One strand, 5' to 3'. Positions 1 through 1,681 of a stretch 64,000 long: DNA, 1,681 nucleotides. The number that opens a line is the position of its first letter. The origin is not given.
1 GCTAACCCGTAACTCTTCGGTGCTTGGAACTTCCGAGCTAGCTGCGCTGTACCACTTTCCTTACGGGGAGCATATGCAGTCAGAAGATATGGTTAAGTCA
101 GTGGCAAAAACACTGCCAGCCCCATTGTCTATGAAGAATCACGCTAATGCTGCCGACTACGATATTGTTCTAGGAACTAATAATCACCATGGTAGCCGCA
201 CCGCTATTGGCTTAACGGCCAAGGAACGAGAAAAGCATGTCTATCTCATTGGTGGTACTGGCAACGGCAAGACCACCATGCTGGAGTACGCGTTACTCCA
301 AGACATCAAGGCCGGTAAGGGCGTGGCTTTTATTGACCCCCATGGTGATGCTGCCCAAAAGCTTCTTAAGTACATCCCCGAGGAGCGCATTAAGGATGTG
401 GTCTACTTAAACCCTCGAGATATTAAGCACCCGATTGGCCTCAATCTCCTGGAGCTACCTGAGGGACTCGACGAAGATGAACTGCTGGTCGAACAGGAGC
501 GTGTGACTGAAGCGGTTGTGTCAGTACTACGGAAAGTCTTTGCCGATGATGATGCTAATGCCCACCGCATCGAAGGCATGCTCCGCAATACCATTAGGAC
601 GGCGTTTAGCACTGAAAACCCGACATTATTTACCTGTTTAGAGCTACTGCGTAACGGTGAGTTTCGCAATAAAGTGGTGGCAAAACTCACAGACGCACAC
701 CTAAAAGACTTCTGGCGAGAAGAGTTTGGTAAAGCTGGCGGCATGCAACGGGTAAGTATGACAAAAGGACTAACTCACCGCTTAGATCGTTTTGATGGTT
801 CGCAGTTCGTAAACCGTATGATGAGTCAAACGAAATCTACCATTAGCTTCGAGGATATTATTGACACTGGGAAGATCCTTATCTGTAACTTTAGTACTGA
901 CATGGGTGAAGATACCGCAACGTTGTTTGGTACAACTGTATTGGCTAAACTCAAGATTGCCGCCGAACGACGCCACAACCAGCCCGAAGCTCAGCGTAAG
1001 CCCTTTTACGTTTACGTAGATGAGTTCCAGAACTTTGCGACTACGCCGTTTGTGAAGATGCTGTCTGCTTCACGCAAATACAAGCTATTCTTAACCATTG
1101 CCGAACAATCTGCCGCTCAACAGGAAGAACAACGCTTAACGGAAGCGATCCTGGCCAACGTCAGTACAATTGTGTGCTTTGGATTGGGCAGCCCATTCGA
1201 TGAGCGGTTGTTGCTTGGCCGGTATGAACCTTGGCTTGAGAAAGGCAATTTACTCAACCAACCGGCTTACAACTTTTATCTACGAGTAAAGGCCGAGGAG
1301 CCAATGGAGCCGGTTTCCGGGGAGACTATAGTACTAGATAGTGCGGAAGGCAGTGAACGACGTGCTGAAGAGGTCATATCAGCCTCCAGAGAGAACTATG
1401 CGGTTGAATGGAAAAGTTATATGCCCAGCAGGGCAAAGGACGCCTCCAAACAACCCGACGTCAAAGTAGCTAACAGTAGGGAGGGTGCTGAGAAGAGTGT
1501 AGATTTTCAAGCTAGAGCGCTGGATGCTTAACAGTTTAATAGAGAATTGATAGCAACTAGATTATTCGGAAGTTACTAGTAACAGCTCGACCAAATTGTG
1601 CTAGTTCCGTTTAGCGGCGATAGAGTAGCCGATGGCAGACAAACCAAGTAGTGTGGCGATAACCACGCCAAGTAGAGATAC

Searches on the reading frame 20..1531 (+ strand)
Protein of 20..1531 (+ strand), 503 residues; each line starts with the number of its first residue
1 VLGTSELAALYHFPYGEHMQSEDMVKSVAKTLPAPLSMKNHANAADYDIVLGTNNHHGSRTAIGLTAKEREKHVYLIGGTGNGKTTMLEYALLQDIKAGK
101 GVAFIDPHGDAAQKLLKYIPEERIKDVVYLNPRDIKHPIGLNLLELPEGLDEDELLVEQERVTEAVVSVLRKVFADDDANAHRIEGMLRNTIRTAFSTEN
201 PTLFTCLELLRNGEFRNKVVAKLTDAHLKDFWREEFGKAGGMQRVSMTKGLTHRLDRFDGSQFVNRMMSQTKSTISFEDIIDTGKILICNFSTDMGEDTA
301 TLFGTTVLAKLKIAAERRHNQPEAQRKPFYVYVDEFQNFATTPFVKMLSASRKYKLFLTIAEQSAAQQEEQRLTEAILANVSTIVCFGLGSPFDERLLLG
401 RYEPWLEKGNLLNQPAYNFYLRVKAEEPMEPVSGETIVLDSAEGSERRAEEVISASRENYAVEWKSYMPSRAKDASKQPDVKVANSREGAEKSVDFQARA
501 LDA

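Call 4: search_protein_families(library=pfam, proteins=[window:20-1531:+], max_evalue=0.01)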
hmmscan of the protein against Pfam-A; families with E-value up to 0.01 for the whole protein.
window:20-1531:+ (503 aa): 8 families
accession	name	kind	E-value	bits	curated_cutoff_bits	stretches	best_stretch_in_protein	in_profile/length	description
PF10412.15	TrwB_AAD_bind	-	2.1e-06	27.3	20.5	1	63-134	7-72/387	Type IV secretion-system coupling protein DNA-binding domain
PF12696.13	TraG-D_C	-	2.2e-06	28.1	22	1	328-391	1-68/126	TraM recognition site of TraD and TraG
PF13245.12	AAA_19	-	1.7e-05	25.4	25.1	1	70-352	10-115/134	AAA domain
PF12846.13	AAA_10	-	4.8e-05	23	27.5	1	67-238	17-174/362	AAA-like domain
PF02534.20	T4SS-DNA_transf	-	0.0001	21.7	20.1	1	70-388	43-367/468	Type IV secretory system Conjugative DNA transfer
PF01935.23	DUF87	-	0.0005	20.7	23.2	1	58-172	9-125/220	Helicase HerA, central domain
PF25199.1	nSTAND_NTPase5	-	0.002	18.4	34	0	67-122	37-93/145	Novel STAND NTPase 5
PF13604.12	AAA_30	-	0.0086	16.3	27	0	61-117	8-64/191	AAA domain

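Call 5: search_protein_families(library=ncbifam, proteins=[window:20-1531:+], max_evalue=0.01)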
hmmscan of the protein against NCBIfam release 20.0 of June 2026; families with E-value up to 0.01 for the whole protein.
window:20-1531:+ (503 aa): 8 families
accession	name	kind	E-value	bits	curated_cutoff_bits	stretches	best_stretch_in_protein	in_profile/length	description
TIGR03743.1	SXT_TraD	subfamily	3.4e-15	55.5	366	2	52-111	153-215/636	conjugative transfer system coupling protein TraD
NF045973.1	conju_CD1115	equivalog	2.4e-12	46.4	250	1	50-390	3-358/442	VirD4-like conjugal transfer protein, CD1115 family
NF053655.1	CedD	equivalog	1.2e-10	40.7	600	1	38-122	188-272/527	DNA-translocating ATPase CedD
NF033849.1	ser_rich_anae_1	subfamily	9e-10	36.5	650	1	1-397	694-1098/1163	serine-rich protein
TIGR03754.1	conj_TOL_TraD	equivalog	1.7e-08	33.5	647.55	1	54-112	160-221/643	type IV conjugative transfer system coupling protein TraD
NF041447.1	TrbC_conju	equivalog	6.7e-05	21.5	800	1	26-108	85-166/685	F-type conjugative transfer protein TrbC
TIGR00929.1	VirB4_CagE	subfamily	0.00018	19.9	643.1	0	71-107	437-474/792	VirB4 family type IV secretion/conjugal transfer ATPase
NF041017.1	DNA_import_CedB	equivalog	0.00032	19.5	700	1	46-124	251-329/590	DNA import protein CedB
